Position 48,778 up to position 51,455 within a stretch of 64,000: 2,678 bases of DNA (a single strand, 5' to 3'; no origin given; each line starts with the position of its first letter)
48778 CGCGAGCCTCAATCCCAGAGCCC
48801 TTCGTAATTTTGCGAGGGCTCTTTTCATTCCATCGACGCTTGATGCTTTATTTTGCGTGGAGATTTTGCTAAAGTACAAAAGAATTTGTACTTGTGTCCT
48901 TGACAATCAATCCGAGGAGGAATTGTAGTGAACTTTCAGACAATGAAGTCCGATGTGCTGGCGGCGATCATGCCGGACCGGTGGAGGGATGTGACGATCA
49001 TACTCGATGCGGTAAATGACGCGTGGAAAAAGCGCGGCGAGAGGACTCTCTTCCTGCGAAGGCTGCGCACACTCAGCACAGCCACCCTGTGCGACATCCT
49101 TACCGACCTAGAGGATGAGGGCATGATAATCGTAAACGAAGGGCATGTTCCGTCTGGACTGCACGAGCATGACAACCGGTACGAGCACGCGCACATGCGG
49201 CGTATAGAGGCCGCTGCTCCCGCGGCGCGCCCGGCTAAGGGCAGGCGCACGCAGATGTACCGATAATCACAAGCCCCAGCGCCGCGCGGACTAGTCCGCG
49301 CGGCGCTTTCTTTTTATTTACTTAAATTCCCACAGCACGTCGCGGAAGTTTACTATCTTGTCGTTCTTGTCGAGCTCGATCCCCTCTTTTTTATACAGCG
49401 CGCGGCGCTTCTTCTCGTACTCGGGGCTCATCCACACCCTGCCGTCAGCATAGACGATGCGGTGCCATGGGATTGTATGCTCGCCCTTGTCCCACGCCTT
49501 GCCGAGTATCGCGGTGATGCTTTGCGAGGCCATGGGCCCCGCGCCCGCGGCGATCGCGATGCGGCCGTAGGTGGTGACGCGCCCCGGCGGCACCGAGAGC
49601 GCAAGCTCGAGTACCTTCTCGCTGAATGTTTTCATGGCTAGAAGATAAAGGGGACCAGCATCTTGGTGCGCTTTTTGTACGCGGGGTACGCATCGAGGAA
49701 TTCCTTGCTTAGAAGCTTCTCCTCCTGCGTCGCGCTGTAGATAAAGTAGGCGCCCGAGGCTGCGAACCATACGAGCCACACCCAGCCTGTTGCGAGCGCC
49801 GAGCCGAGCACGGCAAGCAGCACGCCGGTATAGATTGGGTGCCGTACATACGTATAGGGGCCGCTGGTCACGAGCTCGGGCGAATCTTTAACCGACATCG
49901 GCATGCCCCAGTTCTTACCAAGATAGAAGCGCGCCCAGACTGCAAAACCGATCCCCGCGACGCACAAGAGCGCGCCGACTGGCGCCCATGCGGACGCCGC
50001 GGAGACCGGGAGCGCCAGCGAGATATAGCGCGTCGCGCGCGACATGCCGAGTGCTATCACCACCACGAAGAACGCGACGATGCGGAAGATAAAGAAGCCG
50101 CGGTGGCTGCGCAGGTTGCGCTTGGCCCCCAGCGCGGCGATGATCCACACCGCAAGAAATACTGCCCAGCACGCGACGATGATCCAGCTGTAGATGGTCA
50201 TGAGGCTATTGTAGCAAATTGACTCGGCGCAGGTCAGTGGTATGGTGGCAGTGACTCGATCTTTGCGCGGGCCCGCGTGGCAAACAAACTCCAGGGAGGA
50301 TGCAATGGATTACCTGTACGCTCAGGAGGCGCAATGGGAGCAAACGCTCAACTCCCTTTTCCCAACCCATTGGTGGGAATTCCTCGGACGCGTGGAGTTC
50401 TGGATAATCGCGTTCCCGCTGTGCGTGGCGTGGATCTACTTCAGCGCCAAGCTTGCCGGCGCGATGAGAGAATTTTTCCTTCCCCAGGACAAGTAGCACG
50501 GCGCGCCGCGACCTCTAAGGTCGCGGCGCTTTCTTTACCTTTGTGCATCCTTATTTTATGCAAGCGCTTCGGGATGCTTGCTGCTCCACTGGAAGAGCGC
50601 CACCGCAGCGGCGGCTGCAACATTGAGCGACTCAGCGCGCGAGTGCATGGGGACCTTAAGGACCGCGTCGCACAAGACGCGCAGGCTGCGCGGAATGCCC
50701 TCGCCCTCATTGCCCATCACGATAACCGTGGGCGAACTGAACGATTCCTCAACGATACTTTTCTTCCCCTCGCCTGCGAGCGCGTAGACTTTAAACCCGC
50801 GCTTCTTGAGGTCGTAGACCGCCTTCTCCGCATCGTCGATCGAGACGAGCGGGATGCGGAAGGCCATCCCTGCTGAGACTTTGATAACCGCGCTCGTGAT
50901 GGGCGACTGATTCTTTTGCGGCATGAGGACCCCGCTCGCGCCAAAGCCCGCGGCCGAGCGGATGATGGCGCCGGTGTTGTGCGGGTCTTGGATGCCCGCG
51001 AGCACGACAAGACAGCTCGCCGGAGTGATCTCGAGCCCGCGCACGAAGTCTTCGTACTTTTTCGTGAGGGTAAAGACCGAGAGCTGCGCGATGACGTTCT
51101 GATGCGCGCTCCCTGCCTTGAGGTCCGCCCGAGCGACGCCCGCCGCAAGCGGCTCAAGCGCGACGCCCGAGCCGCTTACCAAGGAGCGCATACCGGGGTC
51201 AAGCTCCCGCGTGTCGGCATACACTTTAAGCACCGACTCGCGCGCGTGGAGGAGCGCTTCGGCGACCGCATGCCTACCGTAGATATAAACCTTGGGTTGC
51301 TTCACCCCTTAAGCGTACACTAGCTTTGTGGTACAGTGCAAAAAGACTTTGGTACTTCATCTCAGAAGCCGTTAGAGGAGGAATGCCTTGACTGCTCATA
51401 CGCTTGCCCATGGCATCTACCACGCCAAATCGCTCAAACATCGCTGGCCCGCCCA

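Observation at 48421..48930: Orphan promoter-terminator pair: candidate ~320-nt sRNA in a low-GC intergenic gap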

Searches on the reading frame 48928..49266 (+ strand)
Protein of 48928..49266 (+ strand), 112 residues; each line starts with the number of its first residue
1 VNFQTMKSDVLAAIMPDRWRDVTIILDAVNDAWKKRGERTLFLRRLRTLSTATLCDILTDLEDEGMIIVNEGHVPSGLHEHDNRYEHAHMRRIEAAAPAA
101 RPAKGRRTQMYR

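Call 11: search_protein_families(library=pfam, proteins=[window:48928-49266:+], max_evalue=0.01)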
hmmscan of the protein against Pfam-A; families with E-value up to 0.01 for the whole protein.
window:48928-49266:+ (112 aa): 0 families

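Call 12: find_encoding_contigs(protein=window:48928-49266:+, flank=6000, max_places=10)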
Protein window:48928-49266:+ (112 aa): no gene with exactly this product is on record in the collection.

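Call 13: find_homologous_proteins(query=window:48928-49263:+)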
Query window:48928-49263:+ (112 aa): 1 proteins with E <= 0.001 among 22 candidates.
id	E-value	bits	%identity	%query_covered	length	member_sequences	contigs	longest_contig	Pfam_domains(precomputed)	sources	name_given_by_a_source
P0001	3.0e-65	235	100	96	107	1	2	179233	-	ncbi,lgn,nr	ncbi:MAG TPA: hypothetical protein VG934_00670 [Candidatus Paceibacterota bacterium]|nr:hypothetical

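Call 14: find_encoding_contigs(protein=P0001, flank=6000, max_places=10)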
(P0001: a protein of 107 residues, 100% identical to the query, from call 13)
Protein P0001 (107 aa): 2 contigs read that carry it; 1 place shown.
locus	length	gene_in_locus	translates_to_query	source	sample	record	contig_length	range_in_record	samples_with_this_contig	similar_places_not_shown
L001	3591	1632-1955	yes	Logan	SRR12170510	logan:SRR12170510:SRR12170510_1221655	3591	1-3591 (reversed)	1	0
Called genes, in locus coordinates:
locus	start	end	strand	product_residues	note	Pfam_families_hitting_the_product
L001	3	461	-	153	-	?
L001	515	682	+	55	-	-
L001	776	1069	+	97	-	-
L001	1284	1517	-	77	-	-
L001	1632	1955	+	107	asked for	-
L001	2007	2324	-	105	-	PF01035:DNA_binding_1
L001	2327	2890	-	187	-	PF04140:ICMT, PF04191:PEMT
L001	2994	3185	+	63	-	-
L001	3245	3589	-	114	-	?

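Call 35: search_protein_families(library=phrogs, proteins=[window:48928-49266:+], max_evalue=1)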
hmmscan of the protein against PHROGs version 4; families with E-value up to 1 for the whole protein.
window:48928-49266:+ (112 aa): 1 family
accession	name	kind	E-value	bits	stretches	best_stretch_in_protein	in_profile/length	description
phrog_11195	-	unknown function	0.15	12.6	1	10-67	16-68/122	-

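Call 36: search_protein_families(library=padloc, proteins=[window:48928-49266:+], max_evalue=1)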
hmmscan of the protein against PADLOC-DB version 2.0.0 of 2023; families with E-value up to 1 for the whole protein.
window:48928-49266:+ (112 aa): 0 families

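Call 37: search_protein_families(library=ncbifam, proteins=[window:48928-49266:+], max_evalue=1)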
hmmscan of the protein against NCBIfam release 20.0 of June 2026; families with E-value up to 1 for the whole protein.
window:48928-49266:+ (112 aa): 0 families

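Call 39: find_related_loci(query=window:48928-49263:+, collection=viral_contigs, flank=4000)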
Query window:48928-49263:+ (112 aa) in viral_contigs; peptide patterns used: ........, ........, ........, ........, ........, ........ (x = any residue, [..] = any of these).
58 stretches matched a pattern, but none encodes a relative of the query by tblastn (E <= 1e-3).

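Call 69: predict_structure(protein=window:48928-49263:+)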
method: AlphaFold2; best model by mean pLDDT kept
length: 112 residues; sequences in the alignment: 1
mean_pLDDT: 45.7   pTM: 0.29
mean pLDDT of the five models: 45.7, 45.1, 42.8, 42.7, 41.8
residues with pLDDT >= 90: 0; 70-90: 1; 50-70: 43; < 50: 68
segments of 3 or more residues with pLDDT < 50: 1-22, 70-112
pLDDT, mean of each block of 10 residues (from residue 1): 32 41 56 58 54 64 55 36 37 36 35 33
secondary structure, 60 per line:
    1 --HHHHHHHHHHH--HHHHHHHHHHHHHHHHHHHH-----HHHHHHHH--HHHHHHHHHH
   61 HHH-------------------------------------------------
elements in order: H3-13 H16-35 H41-48 H51-63
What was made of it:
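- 48915..49266 (+): Shine-Dalgarno GAGGAGG (48915..48921) and the 112-aa ORFan gene (GTG 48928..49266), same strand, 100 nt after the terminator. The AF2 model has low confidence (call 69).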

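Call 92: search_dna_similar(query=window:48928-49263:+, collection=phages, mode=protein, max_evalue=0.01)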
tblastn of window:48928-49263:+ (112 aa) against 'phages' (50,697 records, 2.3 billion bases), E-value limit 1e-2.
No match.

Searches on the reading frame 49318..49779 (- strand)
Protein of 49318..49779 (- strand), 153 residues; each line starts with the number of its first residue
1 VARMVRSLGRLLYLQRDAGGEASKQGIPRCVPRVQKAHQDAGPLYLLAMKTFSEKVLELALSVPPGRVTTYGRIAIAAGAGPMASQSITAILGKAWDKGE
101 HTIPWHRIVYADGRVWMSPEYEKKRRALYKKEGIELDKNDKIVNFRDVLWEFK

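Call 11: search_protein_families(library=pfam, proteins=[window:49318-49779:-], max_evalue=0.01)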
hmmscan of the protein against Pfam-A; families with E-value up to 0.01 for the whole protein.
window:49318-49779:- (153 aa): 1 family
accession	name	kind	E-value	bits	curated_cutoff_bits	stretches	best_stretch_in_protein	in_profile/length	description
PF01035.26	DNA_binding_1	-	3.4e-14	52.9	27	1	52-134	2-81/81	6-O-methylguanine DNA methyltransferase, DNA binding domain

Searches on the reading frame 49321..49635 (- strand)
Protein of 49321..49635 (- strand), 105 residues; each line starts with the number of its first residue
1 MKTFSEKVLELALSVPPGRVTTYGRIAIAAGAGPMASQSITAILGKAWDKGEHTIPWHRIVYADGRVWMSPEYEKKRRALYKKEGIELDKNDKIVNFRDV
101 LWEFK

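Call 32: find_related_loci(query=window:49321-49635:-, collection=metagenome_contigs, flank=6000)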
Query window:49321-49635:- (105 aa) in metagenome_contigs; peptide patterns used: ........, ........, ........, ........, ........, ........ (x = any residue, [..] = any of these).
296 stretches matched a pattern; 42 encode a relative of the query (tblastn E <= 1e-3); 42 distinct loci.
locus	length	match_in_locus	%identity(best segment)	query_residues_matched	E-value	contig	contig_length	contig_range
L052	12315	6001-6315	84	1-105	1e-56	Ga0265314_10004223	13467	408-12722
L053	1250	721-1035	72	1-105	2e-53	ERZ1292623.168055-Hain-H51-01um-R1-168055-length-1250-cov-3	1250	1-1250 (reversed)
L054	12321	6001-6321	69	1-105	5e-48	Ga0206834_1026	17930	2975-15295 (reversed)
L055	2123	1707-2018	71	1-105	3e-48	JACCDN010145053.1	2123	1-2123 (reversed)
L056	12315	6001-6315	77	1-105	1e-47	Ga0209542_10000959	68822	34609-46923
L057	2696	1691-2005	69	1-105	2e-47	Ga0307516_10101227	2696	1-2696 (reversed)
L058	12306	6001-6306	66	3-104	3e-43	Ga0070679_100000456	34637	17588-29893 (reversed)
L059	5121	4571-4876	68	3-104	5e-43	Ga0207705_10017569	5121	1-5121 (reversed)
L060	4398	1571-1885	75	1-105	4e-42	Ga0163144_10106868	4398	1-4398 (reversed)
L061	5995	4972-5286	62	1-105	2e-42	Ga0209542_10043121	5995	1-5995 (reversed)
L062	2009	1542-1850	72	2-104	2e-42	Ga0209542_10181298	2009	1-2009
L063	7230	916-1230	62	1-105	2e-42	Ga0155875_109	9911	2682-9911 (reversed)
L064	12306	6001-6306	66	3-104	3e-42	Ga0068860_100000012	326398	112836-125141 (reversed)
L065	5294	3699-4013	75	1-105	4e-42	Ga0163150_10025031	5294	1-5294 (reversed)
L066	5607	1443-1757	63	1-105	1e-41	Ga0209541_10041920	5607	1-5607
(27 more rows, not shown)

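Call 47: find_homologous_proteins(query=window:49321-49635:-, max_evalue=1e-30)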
Query window:49321-49635:- (105 aa): 1631 proteins with E <= 1e-30 among 1781 candidates; the best 120 are listed.
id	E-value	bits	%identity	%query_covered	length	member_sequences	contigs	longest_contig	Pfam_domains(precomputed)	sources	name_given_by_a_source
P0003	9.6e-65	233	100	100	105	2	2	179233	PF01035.27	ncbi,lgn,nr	ncbi:MAG TPA: MGMT family protein [Candidatus Paceibacterota bacterium]|nr:MGMT family protein [Cand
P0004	7.9e-51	188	83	100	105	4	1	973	PF01035.27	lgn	-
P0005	8.4e-51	188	84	99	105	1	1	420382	PF01035.27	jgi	jgi:methylated-DNA-protein-cysteine methyltransferase-like protein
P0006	2.4e-49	183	82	100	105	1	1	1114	PF01035.27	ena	-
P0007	7.4e-49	182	77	100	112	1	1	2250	PF01035.27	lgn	-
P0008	1.0e-48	181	81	100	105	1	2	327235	PF01035.27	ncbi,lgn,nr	ncbi:MAG TPA: MGMT family protein [Candidatus Paceibacterota bacterium]|nr:MGMT family protein [Cand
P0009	1.2e-48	181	81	96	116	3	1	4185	PF01035.27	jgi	jgi:alkylated DNA nucleotide flippase Atl1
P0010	1.5e-48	181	81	100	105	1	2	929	PF01035.27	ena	-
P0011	2.9e-48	180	78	100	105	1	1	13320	PF01035.27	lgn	-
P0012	3.7e-48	180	79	100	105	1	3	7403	PF01035.27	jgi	jgi:methylated-DNA-protein-cysteine methyltransferase-like protein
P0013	5.8e-48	179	75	100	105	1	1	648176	PF01035.27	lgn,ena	-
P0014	1.3e-47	178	76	100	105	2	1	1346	PF01035.27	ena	-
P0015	1.5e-47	178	78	98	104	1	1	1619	PF01035.27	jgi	jgi:methylated-DNA-protein-cysteine methyltransferase-like protein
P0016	1.6e-47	178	75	100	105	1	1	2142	PF01035.27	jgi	jgi:methylated-DNA-protein-cysteine methyltransferase-like protein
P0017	2.6e-47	177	78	100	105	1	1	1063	PF01035.27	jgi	jgi:methylated-DNA-protein-cysteine methyltransferase-like protein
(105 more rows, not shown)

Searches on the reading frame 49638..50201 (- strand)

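Call 11: search_protein_families(library=pfam, proteins=[window:49638-50201:-], max_evalue=0.01)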
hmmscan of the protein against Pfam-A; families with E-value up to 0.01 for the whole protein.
window:49638-50201:- (187 aa): 4 families
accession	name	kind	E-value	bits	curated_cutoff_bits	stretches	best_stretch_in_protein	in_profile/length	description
PF04191.18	PEMT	-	4.8e-14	53.1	25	1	75-168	5-102/105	Phospholipid methyltransferase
PF04140.19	ICMT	-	2.8e-11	44.1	24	1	78-164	3-93/95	Isoprenylcysteine carboxyl methyltransferase (ICMT) family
PF06966.17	DUF1295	-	0.00016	21.6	20.4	1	23-154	77-201/235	Protein of unknown function (DUF1295)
PF02544.21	Steroid_dh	-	0.0011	19.4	22.6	1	111-187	77-150/150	3-oxo-5-alpha-steroid 4-dehydrogenase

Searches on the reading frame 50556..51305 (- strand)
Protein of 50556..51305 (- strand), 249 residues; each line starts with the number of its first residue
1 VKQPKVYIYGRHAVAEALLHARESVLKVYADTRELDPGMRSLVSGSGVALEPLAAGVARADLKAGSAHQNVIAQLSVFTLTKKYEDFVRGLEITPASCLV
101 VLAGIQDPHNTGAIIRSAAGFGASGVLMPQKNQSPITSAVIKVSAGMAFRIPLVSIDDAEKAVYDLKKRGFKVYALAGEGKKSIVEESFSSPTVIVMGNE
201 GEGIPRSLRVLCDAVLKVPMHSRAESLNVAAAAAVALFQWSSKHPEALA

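Call 11: search_protein_families(library=pfam, proteins=[window:50556-51305:-], max_evalue=0.01)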
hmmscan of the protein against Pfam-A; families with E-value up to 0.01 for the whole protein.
window:50556-51305:- (249 aa): 2 families
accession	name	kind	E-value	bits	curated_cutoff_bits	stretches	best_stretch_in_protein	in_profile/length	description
PF00588.24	SpoU_methylase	-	1.8e-40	138.8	29.7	1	99-238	3-142/142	SpoU rRNA Methylase family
PF08032.17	SpoU_sub_bind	-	0.00049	20.8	22.8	1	7-44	1-37/76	RNA 2'-O ribose methyltransferase substrate binding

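Call 16: find_related_loci(query=window:50556-51302:-, collection=genome_contigs, flank=10000)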
Query window:50556-51302:- (248 aa) in genome_contigs; peptide patterns used: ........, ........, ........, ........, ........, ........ (x = any residue, [..] = any of these).
136 stretches matched a pattern; 50 encode a relative of the query (tblastn E <= 1e-3); 50 distinct loci.
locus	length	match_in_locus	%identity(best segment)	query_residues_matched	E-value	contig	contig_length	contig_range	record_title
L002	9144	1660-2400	81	1-247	7e-139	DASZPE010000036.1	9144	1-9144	MAG TPA_asm: Candidatus Paceibacterota bacterium isolate SMAG_U5963 k141_863138, whole genome shotgun sequence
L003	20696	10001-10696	33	7-238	2e-37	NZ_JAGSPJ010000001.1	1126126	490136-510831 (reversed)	Undibacterium fentianense strain FT137W NODE_1_length_1126126_cov_41.837967, whole genome shotgun sequence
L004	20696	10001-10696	32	7-238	2e-37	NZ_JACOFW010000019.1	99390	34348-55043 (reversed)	Undibacterium seohonense strain KACC 16656 19, whole genome shotgun sequence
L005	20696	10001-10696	32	7-238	5e-37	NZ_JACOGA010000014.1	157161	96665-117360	Undibacterium flavidum strain LX15W 14, whole genome shotgun sequence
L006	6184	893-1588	32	7-238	6e-37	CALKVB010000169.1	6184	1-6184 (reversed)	MAG TPA_asm: uncultured Oxalobacteraceae bacterium isolate SRR6231193_bin.3_CONCOCT_v1.1_MAG genome assembly, contig: ER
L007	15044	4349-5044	32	7-238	6e-37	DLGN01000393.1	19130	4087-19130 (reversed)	MAG TPA_asm: Oxalobacteraceae bacterium UBA7693 UBA7693_contig_17252, whole genome shotgun sequence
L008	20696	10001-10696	32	7-238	7e-37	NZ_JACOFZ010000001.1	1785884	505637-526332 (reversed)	Undibacterium nitidum strain LX22W NODE_1_length_1785884_cov_59.299433_1, whole genome shotgun sequence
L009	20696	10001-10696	32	7-238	6e-37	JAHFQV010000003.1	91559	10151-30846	MAG: Oxalobacteraceae bacterium isolate nzgw559 NODE_323_length_91560_cov_7.128993, whole genome shotgun sequence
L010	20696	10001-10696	32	7-238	5e-37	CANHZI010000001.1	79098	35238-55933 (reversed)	MAG: Oxalobacteraceae bacterium isolate RE-4nov15-228 genome assembly, contig: RE-4nov15-C242, whole genome shotgun sequ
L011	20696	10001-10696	32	7-238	6e-37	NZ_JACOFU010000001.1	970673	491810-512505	Undibacterium amnicola strain KCTC 52442 1, whole genome shotgun sequence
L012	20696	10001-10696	32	7-238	2e-36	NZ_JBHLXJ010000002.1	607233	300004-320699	Undibacterium danionis strain CCM 8677 soapdenovo_K_127_2, whole genome shotgun sequence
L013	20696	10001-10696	32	7-238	1e-36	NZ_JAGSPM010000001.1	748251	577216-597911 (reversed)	Undibacterium baiyunense strain BYS107W NODE_1_length_748251_cov_32.217582, whole genome shotgun sequence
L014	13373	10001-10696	32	7-238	4e-36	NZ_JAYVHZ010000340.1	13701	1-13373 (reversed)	MAG: Undibacterium sp. isolate GL50_Down_concoct_149 GL50_Down_concoct_149_339, whole genome shotgun sequence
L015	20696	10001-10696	32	7-238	4e-36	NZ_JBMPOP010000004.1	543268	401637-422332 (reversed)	Undibacterium sp. Di24W NODE_4_length_543268_cov_48.031771_4, whole genome shotgun sequence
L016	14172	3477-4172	32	7-238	4e-36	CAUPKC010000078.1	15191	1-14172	MAG: uncultured Undibacterium sp. isolate m11-metabat.2 genome assembly, contig: m11-c423, whole genome shotgun sequence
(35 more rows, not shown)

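Call 35: search_protein_families(library=phrogs, proteins=[L002:4874-5320:-, L002:5299-5814:+, L002:5878-6111:-, L002:4275-4610:-], max_evalue=1)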
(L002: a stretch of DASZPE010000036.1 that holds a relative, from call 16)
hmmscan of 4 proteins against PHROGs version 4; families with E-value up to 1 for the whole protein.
L002:4874-5320:- (148 aa): 1 family
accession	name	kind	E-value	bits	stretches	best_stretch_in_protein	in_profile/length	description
phrog_26755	-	unknown function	0.25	12.6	0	106-138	37-69/74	-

L002:5299-5814:+ (171 aa): 1 family
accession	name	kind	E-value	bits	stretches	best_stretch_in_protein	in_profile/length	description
phrog_23904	-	unknown function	0.1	13.6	1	144-164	23-43/54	-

L002:5878-6111:- (77 aa): 0 families

L002:4275-4610:- (111 aa): 1 family
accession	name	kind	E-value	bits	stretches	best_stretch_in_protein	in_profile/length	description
phrog_19645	-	unknown function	0.021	16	0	11-47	69-106/121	-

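Call 36: search_protein_families(library=padloc, proteins=[L002:4874-5320:-, L002:5299-5814:+, L002:5878-6111:-, L002:4275-4610:-], max_evalue=1)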
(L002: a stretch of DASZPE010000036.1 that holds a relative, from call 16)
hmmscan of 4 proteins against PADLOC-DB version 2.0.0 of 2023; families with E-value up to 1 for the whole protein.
L002:4874-5320:- (148 aa): 0 families

L002:5299-5814:+ (171 aa): 0 families

L002:5878-6111:- (77 aa): 0 families

L002:4275-4610:- (111 aa): 0 families

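Call 37: search_protein_families(library=ncbifam, proteins=[L002:4874-5320:-, L002:5299-5814:+, L002:5878-6111:-, L002:4275-4610:-], max_evalue=1)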
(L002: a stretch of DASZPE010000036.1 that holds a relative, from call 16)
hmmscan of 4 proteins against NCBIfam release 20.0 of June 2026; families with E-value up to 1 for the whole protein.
L002:4874-5320:- (148 aa): 0 families

L002:5299-5814:+ (171 aa): 0 families

L002:5878-6111:- (77 aa): 0 families

L002:4275-4610:- (111 aa): 0 families
